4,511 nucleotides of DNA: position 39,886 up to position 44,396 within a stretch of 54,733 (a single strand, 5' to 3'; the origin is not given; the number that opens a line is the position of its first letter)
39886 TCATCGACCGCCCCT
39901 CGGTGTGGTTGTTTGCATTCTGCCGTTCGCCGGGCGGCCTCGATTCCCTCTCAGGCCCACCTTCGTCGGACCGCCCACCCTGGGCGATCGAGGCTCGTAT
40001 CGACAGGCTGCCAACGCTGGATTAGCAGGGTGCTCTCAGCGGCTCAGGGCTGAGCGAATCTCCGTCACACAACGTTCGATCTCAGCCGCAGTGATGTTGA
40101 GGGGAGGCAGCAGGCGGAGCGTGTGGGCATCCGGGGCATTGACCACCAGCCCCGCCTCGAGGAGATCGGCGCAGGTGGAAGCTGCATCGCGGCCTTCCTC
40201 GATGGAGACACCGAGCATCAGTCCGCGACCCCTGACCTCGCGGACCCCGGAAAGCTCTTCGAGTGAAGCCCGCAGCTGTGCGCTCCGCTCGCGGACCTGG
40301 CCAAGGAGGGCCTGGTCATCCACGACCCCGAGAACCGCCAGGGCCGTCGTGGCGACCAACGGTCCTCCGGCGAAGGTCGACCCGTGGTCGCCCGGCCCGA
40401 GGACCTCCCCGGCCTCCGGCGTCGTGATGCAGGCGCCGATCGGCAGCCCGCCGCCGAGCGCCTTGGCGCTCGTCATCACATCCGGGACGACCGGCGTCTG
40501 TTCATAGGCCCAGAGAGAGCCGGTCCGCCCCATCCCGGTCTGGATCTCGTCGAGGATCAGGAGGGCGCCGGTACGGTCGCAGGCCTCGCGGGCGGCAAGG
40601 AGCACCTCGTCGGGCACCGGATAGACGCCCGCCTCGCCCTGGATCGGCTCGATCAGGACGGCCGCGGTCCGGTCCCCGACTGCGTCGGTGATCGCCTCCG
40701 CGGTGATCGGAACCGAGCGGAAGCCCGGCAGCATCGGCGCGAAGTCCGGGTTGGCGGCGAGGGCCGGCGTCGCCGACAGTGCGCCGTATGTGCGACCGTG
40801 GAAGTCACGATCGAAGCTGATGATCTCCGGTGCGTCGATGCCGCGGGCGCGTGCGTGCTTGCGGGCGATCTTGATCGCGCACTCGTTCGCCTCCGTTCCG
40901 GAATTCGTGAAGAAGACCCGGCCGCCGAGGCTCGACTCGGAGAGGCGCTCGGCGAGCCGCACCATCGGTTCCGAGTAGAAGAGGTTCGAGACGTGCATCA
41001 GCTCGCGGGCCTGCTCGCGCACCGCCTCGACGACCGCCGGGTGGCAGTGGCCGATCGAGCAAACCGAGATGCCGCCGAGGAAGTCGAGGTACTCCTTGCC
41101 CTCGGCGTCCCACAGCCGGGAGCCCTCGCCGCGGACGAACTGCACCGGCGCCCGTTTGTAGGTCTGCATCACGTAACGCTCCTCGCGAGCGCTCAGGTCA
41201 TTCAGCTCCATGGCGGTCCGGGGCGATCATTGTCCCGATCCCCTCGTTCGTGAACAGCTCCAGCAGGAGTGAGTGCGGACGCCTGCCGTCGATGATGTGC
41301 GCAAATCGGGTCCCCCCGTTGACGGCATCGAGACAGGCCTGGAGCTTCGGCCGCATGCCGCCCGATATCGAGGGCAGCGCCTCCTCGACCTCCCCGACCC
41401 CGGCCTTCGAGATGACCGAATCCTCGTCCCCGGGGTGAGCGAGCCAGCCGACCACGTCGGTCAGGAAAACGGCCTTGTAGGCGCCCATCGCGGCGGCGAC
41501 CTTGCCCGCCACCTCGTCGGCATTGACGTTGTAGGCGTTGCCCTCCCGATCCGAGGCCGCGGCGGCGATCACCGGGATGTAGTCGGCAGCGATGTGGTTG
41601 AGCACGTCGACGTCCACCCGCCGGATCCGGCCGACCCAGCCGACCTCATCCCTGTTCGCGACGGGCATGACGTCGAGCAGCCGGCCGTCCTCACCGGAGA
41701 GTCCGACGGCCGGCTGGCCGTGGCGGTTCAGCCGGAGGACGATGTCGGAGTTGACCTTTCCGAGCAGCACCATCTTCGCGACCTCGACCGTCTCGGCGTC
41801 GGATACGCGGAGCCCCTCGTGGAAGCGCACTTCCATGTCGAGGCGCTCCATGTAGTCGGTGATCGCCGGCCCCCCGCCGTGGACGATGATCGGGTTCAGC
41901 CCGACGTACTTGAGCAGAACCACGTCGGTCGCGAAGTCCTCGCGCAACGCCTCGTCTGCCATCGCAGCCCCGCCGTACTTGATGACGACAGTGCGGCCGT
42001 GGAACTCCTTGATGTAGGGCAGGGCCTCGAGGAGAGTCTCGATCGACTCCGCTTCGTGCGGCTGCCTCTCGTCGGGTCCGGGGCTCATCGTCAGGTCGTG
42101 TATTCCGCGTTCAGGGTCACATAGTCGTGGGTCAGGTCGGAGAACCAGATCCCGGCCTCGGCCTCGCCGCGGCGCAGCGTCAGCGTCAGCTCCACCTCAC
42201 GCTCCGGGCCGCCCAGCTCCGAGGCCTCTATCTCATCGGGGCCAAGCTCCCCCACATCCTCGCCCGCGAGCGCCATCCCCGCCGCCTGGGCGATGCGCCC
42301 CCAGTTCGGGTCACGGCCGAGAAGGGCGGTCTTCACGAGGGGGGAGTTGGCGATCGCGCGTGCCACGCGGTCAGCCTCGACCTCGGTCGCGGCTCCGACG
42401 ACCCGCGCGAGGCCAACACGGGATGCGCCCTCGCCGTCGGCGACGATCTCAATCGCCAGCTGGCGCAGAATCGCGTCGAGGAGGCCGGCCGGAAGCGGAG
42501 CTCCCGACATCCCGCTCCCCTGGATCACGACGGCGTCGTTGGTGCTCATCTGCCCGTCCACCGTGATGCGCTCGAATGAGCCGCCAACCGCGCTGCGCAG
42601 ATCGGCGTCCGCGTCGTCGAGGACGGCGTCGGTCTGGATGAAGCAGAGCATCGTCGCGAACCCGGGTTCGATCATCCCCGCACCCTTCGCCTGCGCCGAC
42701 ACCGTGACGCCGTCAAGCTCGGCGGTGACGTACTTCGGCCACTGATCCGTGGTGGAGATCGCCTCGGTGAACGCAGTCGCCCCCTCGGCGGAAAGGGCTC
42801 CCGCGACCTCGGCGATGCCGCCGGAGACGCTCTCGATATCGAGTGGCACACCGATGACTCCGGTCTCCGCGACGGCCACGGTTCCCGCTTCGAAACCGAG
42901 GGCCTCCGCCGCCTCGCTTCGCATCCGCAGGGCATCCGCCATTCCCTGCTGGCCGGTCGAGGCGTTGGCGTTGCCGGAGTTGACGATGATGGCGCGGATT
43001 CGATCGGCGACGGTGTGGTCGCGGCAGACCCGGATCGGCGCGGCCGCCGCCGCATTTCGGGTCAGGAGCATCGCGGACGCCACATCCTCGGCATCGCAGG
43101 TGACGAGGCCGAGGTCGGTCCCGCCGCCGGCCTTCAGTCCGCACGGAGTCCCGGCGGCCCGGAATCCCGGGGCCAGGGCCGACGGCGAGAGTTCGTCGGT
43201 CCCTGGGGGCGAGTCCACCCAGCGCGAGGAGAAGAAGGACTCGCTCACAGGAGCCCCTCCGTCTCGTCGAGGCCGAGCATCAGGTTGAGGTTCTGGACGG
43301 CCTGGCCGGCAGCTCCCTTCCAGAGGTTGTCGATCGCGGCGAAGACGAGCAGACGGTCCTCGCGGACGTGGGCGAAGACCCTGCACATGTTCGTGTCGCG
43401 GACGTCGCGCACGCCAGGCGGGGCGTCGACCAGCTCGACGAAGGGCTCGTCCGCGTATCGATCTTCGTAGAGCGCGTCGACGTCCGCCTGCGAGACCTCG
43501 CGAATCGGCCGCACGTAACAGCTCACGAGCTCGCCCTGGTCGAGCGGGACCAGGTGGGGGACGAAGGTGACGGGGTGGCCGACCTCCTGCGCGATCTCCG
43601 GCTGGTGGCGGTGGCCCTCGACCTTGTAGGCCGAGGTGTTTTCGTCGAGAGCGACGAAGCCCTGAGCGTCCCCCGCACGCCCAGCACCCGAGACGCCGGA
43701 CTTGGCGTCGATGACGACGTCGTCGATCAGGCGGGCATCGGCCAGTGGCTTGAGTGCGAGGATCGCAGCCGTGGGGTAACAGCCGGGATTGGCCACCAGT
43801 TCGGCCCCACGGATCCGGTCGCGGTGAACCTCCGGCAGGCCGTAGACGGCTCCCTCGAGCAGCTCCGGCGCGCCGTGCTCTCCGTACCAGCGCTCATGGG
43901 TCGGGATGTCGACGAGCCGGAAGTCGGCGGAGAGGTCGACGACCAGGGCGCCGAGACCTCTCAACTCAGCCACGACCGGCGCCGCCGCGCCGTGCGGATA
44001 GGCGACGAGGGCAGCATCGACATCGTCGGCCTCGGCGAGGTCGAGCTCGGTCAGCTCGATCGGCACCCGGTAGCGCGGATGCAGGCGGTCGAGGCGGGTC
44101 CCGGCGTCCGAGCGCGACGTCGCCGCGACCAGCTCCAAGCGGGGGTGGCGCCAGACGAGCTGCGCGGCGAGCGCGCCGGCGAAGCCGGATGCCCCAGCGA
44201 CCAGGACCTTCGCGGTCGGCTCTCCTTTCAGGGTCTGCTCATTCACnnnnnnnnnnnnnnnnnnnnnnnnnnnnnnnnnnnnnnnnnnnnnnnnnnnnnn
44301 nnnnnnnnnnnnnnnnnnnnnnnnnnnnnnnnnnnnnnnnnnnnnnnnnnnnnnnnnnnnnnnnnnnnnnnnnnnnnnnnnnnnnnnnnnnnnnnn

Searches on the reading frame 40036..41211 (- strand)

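Call 10: search_protein_families(library=pfam, proteins=[window:40036-41211:-], max_evalue=0.001)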
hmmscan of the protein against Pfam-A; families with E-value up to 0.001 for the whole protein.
window:40036-41211:- (391 aa): 1 family
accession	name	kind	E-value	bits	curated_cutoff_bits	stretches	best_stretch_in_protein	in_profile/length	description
PF00202.27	Aminotran_3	-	2.9e-108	362.6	30.5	1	17-389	5-403/403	Aminotransferase class-III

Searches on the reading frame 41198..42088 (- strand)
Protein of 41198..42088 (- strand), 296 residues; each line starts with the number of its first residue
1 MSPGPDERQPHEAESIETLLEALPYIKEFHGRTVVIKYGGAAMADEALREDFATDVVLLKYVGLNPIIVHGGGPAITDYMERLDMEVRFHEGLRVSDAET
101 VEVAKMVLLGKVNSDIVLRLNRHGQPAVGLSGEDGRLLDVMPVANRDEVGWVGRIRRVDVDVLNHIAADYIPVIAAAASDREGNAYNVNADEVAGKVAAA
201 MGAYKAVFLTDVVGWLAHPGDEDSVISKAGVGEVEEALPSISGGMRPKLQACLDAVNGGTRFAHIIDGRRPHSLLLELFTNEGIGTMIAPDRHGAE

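Call 10: search_protein_families(library=pfam, proteins=[window:41198-42088:-], max_evalue=0.001)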
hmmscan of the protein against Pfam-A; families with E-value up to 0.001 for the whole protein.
window:41198-42088:- (296 aa): 1 family
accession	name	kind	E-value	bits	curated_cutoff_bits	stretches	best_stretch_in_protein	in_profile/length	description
PF00696.33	AA_kinase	-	2.4e-41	142.4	24.9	1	33-267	2-234/234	Amino acid kinase family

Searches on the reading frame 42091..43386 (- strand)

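Call 10: search_protein_families(library=pfam, proteins=[window:42091-43386:-], max_evalue=0.001)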
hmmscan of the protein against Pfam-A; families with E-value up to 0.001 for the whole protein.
window:42091-43386:- (431 aa): 1 family
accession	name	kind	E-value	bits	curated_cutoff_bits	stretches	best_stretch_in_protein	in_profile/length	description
PF01960.23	ArgJ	-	6.5e-98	328.3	32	1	76-431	1-377/377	ArgJ family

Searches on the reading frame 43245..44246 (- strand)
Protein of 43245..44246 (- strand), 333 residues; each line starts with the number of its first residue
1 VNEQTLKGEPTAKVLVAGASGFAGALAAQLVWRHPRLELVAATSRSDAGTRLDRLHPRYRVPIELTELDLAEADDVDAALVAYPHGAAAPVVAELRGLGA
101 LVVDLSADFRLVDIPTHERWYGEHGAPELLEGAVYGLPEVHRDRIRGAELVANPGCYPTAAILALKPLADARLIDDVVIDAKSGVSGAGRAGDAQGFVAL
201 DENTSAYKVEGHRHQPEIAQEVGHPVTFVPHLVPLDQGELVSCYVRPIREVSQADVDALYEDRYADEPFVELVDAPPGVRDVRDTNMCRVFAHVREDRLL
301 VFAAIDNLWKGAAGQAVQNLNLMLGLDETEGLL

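Call 25: search_protein_families(library=pfam, proteins=[window:43245-44246:-], max_evalue=0.001)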
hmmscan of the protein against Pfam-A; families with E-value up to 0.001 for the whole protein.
window:43245-44246:- (333 aa): 3 families
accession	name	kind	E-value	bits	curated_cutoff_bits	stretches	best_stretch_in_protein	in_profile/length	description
PF22698.1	Semialdhyde_dhC_1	-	2.2e-47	161.4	27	1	156-307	1-165/165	Semialdehyde dehydrogenase, dimerisation domain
PF01118.30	Semialdhyde_dh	-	1.4e-22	80.8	26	1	13-147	1-120/121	Semialdehyde dehydrogenase, NAD binding domain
PF02774.23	Semialdhyde_dhC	-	1.9e-12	48.1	26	1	165-310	1-184/184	Semialdehyde dehydrogenase, dimerisation domain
